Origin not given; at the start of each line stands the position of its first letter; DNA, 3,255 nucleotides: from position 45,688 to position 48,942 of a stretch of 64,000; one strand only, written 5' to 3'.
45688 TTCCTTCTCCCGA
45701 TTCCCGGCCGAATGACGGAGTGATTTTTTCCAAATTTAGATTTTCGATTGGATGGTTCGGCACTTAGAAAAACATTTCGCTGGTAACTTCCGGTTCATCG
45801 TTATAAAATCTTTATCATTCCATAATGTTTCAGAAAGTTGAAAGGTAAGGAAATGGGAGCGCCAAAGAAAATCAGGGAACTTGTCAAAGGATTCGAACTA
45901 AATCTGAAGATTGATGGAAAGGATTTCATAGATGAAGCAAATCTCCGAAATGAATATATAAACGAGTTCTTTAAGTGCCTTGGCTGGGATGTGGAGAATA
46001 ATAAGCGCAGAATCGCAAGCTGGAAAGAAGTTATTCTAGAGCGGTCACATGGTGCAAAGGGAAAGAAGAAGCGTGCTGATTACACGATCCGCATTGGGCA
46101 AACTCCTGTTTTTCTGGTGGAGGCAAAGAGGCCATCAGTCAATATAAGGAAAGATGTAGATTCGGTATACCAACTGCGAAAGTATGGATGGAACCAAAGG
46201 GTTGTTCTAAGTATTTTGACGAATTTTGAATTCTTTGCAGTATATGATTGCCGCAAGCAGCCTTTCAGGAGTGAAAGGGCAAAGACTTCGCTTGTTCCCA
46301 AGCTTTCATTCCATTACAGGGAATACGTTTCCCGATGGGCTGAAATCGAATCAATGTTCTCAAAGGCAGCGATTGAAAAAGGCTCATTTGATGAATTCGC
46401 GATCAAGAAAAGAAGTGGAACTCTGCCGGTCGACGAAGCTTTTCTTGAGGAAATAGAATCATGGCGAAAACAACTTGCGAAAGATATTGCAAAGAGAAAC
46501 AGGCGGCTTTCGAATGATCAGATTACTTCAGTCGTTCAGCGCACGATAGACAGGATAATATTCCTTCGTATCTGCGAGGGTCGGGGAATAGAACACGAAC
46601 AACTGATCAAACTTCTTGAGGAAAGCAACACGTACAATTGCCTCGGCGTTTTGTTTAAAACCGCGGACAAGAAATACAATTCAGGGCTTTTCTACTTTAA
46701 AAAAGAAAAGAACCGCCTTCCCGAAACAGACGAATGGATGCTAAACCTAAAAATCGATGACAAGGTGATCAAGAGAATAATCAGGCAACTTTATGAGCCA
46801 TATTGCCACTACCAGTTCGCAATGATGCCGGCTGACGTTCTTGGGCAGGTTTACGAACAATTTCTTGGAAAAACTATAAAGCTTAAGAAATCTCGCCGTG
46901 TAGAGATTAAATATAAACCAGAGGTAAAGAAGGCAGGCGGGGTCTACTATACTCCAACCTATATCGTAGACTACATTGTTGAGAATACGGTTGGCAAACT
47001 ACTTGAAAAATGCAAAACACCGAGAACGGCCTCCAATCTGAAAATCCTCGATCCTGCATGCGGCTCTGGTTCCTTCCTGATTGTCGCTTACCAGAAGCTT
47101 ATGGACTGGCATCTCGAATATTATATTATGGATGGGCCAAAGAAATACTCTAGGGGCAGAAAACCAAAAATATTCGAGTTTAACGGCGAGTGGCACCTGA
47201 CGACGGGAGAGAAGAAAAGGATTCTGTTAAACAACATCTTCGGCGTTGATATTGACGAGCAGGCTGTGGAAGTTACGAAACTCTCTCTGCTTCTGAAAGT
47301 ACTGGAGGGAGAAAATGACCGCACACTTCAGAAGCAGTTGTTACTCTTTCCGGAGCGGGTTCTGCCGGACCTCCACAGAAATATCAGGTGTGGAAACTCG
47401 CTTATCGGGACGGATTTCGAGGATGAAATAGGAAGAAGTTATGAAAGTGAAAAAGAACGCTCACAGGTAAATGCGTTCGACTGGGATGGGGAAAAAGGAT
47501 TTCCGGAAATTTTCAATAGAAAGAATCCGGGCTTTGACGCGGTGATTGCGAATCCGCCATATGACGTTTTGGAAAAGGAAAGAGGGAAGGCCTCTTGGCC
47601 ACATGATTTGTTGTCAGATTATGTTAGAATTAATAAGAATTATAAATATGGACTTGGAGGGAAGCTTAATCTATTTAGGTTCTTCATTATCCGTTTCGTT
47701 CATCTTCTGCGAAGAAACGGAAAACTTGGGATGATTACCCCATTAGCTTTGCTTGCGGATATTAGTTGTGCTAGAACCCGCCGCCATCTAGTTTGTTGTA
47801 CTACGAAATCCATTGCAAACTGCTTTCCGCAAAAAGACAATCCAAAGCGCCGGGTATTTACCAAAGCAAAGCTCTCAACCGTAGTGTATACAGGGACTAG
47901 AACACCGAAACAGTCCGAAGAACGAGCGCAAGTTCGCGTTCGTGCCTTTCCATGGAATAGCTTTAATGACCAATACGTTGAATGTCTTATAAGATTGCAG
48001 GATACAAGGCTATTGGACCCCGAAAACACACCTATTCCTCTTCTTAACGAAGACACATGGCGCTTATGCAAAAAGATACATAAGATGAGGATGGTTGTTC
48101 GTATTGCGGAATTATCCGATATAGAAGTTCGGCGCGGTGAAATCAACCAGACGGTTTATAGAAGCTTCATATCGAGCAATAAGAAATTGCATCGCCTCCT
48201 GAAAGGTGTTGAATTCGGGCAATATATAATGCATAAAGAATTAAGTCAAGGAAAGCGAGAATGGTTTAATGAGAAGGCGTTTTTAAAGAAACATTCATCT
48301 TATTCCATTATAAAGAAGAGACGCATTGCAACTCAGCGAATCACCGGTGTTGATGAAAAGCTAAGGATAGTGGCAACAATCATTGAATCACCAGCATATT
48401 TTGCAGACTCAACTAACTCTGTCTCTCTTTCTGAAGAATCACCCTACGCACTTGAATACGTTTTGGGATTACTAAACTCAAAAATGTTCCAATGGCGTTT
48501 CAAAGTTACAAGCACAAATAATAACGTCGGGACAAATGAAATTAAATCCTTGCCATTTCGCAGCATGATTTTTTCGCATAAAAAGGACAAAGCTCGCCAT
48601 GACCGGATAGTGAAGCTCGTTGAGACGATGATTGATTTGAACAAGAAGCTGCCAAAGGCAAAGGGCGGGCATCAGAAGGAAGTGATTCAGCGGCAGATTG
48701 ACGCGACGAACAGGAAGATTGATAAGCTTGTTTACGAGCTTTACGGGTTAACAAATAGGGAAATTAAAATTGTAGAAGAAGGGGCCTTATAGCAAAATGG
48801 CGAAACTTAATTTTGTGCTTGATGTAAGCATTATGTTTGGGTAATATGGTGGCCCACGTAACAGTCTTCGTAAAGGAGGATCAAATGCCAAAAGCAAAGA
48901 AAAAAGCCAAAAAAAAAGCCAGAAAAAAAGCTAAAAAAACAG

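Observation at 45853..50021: AT-rich island carrying a single-chain type IIL/IIG R-M enzyme, a small HTH protein and a possible nuclease-like protein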

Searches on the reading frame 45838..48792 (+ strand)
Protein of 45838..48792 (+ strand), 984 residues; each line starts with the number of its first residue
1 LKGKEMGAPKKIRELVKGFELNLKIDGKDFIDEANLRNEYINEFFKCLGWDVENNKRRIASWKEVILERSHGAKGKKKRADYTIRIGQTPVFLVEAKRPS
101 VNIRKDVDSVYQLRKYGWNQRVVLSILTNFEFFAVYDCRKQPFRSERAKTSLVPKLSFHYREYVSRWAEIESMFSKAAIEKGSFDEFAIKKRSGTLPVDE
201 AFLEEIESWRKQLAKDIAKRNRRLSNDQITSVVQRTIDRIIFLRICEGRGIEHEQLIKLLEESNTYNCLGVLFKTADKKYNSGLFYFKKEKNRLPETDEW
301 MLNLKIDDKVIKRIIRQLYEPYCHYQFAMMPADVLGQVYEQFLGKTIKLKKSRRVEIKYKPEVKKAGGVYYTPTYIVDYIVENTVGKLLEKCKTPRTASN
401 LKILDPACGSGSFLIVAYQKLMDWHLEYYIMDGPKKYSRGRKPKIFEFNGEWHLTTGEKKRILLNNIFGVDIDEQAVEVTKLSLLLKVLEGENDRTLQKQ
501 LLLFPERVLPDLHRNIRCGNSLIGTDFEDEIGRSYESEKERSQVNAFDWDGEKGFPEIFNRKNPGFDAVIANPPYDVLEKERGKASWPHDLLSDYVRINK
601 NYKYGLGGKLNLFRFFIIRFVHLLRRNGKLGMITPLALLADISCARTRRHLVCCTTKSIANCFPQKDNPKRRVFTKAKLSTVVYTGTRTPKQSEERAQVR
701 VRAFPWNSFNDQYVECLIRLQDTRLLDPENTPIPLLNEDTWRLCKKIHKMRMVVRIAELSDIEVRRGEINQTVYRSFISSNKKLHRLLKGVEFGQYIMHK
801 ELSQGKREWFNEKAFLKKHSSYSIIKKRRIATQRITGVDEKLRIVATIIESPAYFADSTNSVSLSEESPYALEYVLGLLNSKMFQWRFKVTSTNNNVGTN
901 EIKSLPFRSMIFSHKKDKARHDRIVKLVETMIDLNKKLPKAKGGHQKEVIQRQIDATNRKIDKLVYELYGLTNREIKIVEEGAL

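Call 3: search_protein_families(library=pfam, proteins=[window:45838-48792:+], max_evalue=1)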
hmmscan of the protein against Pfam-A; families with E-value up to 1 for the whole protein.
window:45838-48792:+ (984 aa): 8 families
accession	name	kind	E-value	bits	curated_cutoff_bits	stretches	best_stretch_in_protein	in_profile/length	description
PF07669.17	Eco57I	-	1e-27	97.7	25.3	1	465-640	1-140/171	Eco57I restriction-modification methylase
PF20473.4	MmeI_Mtase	-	1.6e-14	54.2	27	1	399-576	19-146/259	MmeI, DNA-methyltransferase domain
PF02384.22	N6_Mtase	-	1.6e-13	51.1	20.4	1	332-494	3-107/311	N-6 DNA Methylase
PF04313.20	HSDR_N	-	3.3e-10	40.6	25.1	1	33-141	4-195/198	Type I restriction enzyme R protein N terminus (HSDR_N)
PF12950.13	TaqI_C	-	1.4e-05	25.8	26.5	1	806-903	33-109/118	TaqI-like C-terminal specificity domain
PF13588.12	HSDR_N_2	-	0.00037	21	25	1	68-142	27-100/110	Type I restriction enzyme R protein N terminus (HSDR_N)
PF01170.24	UPF0020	-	0.0014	18.8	22.3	1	401-481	30-93/197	RMKL-like, methyltransferase domain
PF13847.12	Methyltransf_31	-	0.048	13.8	27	1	399-421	3-25/145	Methyltransferase domain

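Call 4: search_protein_families(library=padloc, proteins=[window:45838-48792:+], max_evalue=1)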
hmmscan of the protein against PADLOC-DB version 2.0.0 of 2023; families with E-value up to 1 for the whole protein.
window:45838-48792:+ (984 aa): 66 families (the best 25 are shown)
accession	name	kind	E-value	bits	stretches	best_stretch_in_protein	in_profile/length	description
PDLC03604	REase_MTase_IIG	-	3.9e-166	552.8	2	8-648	6-612/1011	Type IIG restriction enzyme-methyltransferase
PDLC03612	REase_MTase_IIG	-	1.3e-31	107.6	4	859-982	1130-1246/1247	Type IIG restriction enzyme-methyltransferase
PDLC03629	REase_MTase_IIG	-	1.7e-30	103.6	1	335-637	348-642/1182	Type IIG restriction enzyme-methyltransferase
PDLC03609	REase_MTase_IIG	-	3e-29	99.4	3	400-687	436-662/1066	Type IIG restriction enzyme-methyltransferase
PDLC03237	MTase_II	-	7.7e-29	98.2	1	566-908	222-574/1036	Type II methyltransferase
PDLC03250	MTase_II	-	2.5e-24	84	2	362-686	158-447/775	Type II methyltransferase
PDLC02643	DrmMI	-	2.5e-24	83.3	2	536-653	842-950/1347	DrmMI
PDLC02521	PglX|PglXI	-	1.3e-20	71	5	565-652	481-556/1174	PglX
PDLC03335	MTase_II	-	4.4e-20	69.9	2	310-419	22-122/607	Type II methyltransferase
PDLC02638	DrmMI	-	1.4e-18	64.4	2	532-633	841-933/935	DrmMI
PDLC03596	REase_MTase_IIG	-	9.1e-17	58.3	3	822-981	1004-1144/1148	Type IIG restriction enzyme-methyltransferase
PDLC02529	PglX|PglXI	-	9.5e-17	58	2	463-587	269-379/1189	PglX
PDLC03245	MTase_II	-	2.2e-16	57.5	2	355-490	15-133/577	Type II methyltransferase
PDLC02525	PglX|PglXI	-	3.4e-16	57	4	398-424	282-308/607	PglX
PDLC02524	PglX|PglXI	-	5.7e-15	52.8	4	399-501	124-202/722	PglX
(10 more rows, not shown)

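Call 5: search_protein_families(library=ncbifam, proteins=[window:45838-48792:+], max_evalue=1)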
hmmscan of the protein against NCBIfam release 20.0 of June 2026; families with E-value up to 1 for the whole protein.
window:45838-48792:+ (984 aa): 9 families
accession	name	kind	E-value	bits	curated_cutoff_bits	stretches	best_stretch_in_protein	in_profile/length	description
TIGR02987.1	met_A_Alw26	exception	1e-40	140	353.5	2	463-935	62-475/523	Alw26I/Eco31I/Esp3I family type II restriction adenine-specific DNA-methyltransferase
NF033452.1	BREX_1_MTaseX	exception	1.1e-29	103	500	4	398-499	312-389/1210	BREX-1 system adenine-specific DNA-methyltransferase PglX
NF033451.1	BREX_2_MTaseX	equivalog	3.2e-13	48.3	400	1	363-581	191-374/1185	BREX-2 system adenine-specific DNA-methyltransferase PglX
NF033455.1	BREX_6_MTaseX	exception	5.2e-12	44.1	900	1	393-490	322-402/1319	BREX-6 system adenine-specific DNA-methyltransferase PglX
NF033454.1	BREX_5_MTaseX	exception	1e-08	33.3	900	2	399-421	301-323/1404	BREX-5 system adenine-specific DNA-methyltransferase PglX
NF047738.1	antiphage_MADS2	equivalog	2.8e-08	32.5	720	1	303-649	266-530/654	methylation-associated defense system DNA methyltransferase MAD2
NF008521.0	PRK11448.1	equivalog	0.0038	15.3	729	1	64-113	277-316/1123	type I restriction-modification system endonuclease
NF008748.0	PRK11783.1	equivalog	0.012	13.8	466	1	382-481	177-275/704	bifunctional 23S rRNA (guanine(2069)-N(7))-methyltransferase RlmK/23S rRNA (guanine(2445)-N(2))-methyltransferase RlmL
TIGR03534.1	RF_mod_PrmC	equivalog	0.037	13.5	199.1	0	561-575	152-166/253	peptide chain release factor N(5)-glutamine methyltransferase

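Call 32: find_homologous_proteins(query=window:45853-48792:+)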
Query window:45853-48792:+ (979 aa): 8000 proteins with E <= 0.001 among 8000 candidates; the best 120 are listed.
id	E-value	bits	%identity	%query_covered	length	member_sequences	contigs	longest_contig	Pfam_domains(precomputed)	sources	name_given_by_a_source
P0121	0.0e+0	2241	100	100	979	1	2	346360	PF04313.21,PF02384.23,PF07669.18,PF12950.14,PF20473.5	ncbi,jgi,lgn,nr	ncbi:MAG: restriction endonuclease subunit M [Planctomycetota bacterium]|nr:MAG: restriction endonuc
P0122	0.0e+0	1188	56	99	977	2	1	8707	PF04313.21,PF02384.23,PF07669.18,PF12950.14,PF20473.5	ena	-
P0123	0.0e+0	1188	56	100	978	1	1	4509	PF04313.21,PF02384.23,PF07669.18,PF01170.25,PF20473.5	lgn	-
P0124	0.0e+0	1179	56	100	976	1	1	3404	PF04313.21,PF02384.23,PF07669.18,PF20473.5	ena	-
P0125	0.0e+0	1168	55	100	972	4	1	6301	PF04313.21,PF02384.23,PF07669.18,PF12950.14,PF01170.25,PF20473.5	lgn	-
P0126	0.0e+0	1155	54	99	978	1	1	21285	PF04313.21,PF02384.23,PF07669.18,PF12950.14,PF20473.5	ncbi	ncbi:MAG: Eco57I restriction-modification methylase domain-containing protein [Limisphaerales bacter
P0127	0.0e+0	1154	53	99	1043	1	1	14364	PF04313.21,PF02384.23,PF07669.18,PF20473.5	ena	-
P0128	0.0e+0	1152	55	100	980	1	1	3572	PF04313.21,PF02384.23,PF07669.18,PF12950.14,PF20473.5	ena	-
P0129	0.0e+0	1146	55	100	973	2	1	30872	PF04313.21,PF02384.23,PF07669.18,PF12950.14,PF20473.5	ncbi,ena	-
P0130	0.0e+0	1145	55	100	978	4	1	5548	PF04313.21,PF02384.23,PF07669.18,PF12950.14,PF01170.25,PF20473.5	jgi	-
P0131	0.0e+0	1144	54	100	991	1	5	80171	PF04313.21,PF02384.23,PF07669.18,PF12950.14,PF20473.5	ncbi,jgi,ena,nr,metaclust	ncbi:MAG: N-6 DNA methylase [Candidatus Euphemobacter frigidus]|nr:N-6 DNA methylase [Candidatus Eup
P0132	0.0e+0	1142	54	100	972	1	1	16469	PF04313.21,PF02384.23,PF07669.18,PF12950.14,PF20473.5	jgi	jgi:Alw26I/Eco31I/Esp3I family type II restriction m6 adenine DNA methyltransferase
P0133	0.0e+0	1138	54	100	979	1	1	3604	PF04313.21,PF02384.23,PF07669.18,PF12950.14,PF20473.5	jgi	-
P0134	0.0e+0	1138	54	100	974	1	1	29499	PF04313.21,PF02384.23,PF07669.18,PF12950.14,PF20473.5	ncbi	-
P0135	0.0e+0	1138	53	100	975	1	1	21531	PF04313.21,PF02384.23,PF07669.18,PF12950.14,PF20473.5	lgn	-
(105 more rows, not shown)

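Call 33: find_encoding_contigs(protein=P0129, flank=5000, max_places=2)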
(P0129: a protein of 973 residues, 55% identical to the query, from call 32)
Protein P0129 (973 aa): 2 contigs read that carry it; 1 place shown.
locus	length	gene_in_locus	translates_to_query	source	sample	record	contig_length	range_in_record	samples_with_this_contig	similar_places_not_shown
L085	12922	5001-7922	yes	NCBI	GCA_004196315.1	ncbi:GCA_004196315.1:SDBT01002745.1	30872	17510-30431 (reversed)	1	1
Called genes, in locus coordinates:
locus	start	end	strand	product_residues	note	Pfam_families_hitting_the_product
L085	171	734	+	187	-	PF17762:HTH_ParB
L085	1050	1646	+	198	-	PF19502:DUF6036 (weak)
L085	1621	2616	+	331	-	-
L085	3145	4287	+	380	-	PF13173:AAA_14, PF13635:DUF4143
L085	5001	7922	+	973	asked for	PF04313:HSDR_N (weak), PF02384:N6_Mtase, PF20473:MmeI_Mtase, PF12950:TaqI_C (faint), PF07669:Eco57I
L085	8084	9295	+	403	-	PF13289:SIR2_2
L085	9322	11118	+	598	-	PF01580:FtsK_SpoIIIE (faint), PF01935:DUF87, PF05872:HerA_C (faint), PF10412:TrwB_AAD_bind (weak)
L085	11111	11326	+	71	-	PF13619:KTSC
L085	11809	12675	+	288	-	-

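Call 34: find_encoding_contigs(protein=P0126, flank=5000, max_places=2)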
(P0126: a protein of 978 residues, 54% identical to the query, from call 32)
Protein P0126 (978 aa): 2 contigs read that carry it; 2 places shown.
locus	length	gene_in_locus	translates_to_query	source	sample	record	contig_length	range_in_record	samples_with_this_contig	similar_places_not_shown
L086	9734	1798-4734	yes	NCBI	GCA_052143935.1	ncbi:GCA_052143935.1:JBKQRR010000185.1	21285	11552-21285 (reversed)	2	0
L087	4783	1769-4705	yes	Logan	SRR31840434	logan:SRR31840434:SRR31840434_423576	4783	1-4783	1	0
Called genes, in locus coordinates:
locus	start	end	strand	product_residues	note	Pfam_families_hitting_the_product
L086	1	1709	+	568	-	PF12708:Pect-lyase_RHGA_epim, PF13229:Beta_helix (weak), PF18911:PKD_4, PF00801:PKD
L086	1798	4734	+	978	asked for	PF04313:HSDR_N (weak), PF02384:N6_Mtase, PF20473:MmeI_Mtase, PF07669:Eco57I, PF12950:TaqI_C (weak)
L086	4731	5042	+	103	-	-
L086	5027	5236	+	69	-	PF10049:DUF2283 (weak)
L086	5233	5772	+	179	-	-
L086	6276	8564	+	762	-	PF17678:Glyco_hydro_92N, PF07971:Glyco_hydro_92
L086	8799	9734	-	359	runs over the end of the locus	PF00154:RecA_N, PF06745:ATPase (faint), PF08423:Rad51, PF27531:MT3502_N (weak), PF01637:ATPase_2 (faint), PF21096:RecA_C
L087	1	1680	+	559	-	?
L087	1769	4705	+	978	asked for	PF04313:HSDR_N (weak), PF02384:N6_Mtase, PF20473:MmeI_Mtase, PF07669:Eco57I, PF12950:TaqI_C (weak)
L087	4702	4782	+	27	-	?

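Call 35: find_encoding_contigs(protein=P0131, flank=5000, max_places=2)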
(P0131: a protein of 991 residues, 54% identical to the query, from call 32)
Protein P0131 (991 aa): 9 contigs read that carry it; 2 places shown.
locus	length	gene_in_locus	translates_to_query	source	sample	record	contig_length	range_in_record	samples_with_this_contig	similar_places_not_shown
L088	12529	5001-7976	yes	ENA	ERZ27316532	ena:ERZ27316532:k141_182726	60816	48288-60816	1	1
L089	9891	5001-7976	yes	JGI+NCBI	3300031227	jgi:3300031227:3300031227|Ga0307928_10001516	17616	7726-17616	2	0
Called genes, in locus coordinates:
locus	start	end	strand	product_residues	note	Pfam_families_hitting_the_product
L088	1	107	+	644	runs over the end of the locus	PF13231:PMT_2 (weak), PF12895:ANAPC3 (faint), PF13174:TPR_6 (faint), PF13428:TPR_14 (faint), PF13431:TPR_17 (faint), PF13414:TPR_11 (weak), PF13432:TPR_16, PF14559:TPR_19, +9 more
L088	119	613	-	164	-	PF13224:DUF4032 (faint)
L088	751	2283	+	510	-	PF00933:Glyco_hydro_3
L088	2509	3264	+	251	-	PF23023:Anti-Pycsar_Apyc1, PF00753:Lactamase_B, PF12706:Lactamase_B_2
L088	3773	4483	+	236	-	PF08843:AbiEii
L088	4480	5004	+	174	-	PF12844:HTH_19 (weak), PF13560:HTH_31 (weak), PF01381:HTH_3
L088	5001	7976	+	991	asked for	PF04313:HSDR_N (weak), PF02384:N6_Mtase, PF20473:MmeI_Mtase, PF07669:Eco57I, PF12950:TaqI_C (weak)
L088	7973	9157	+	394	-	-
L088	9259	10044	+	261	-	PF02195:ParB_N, PF17762:HTH_ParB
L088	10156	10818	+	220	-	-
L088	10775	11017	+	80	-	-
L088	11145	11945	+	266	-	PF01797:Y1_Tnp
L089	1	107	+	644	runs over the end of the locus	PF13231:PMT_2 (weak), PF12895:ANAPC3 (faint), PF13174:TPR_6 (faint), PF13428:TPR_14 (faint), PF13431:TPR_17 (faint), PF13414:TPR_11 (weak), PF13432:TPR_16, PF14559:TPR_19, +9 more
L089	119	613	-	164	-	PF13224:DUF4032 (faint)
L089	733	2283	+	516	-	PF00933:Glyco_hydro_3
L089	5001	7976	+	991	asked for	PF04313:HSDR_N (weak), PF02384:N6_Mtase, PF20473:MmeI_Mtase, PF07669:Eco57I, PF12950:TaqI_C (weak)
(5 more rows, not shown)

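Call 71: search_solved_structures(query=window:45853-48792:+, max_evalue=0.001)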
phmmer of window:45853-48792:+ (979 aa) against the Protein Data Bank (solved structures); distinct sequences matched with E-value up to 0.001: 6.
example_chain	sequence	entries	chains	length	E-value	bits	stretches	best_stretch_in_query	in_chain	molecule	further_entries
8cxz_A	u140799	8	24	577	1.7e-11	46.2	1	349-489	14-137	Site-specific DNA-methyltransferase (adenine-specific)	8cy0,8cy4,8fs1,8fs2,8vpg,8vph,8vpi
7lni_A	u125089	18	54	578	1.7e-11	46.1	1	349-489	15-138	Site-specific DNA-methyltransferase (adenine-specific)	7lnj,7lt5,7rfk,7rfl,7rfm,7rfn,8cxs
8c45_A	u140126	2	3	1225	0.00014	23.3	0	394-484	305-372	site-specific DNA-methyltransferase (adenine-specific)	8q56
9ewz_C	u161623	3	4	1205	0.00035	21.9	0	395-481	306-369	Adenine-specific methyltransferase BrxX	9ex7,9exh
8zek_A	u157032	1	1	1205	0.00036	21.9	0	395-481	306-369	site-specific DNA-methyltransferase (adenine-specific)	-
7qw5_A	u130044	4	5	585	0.00049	21.5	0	561-648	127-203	Modification methylase BseCI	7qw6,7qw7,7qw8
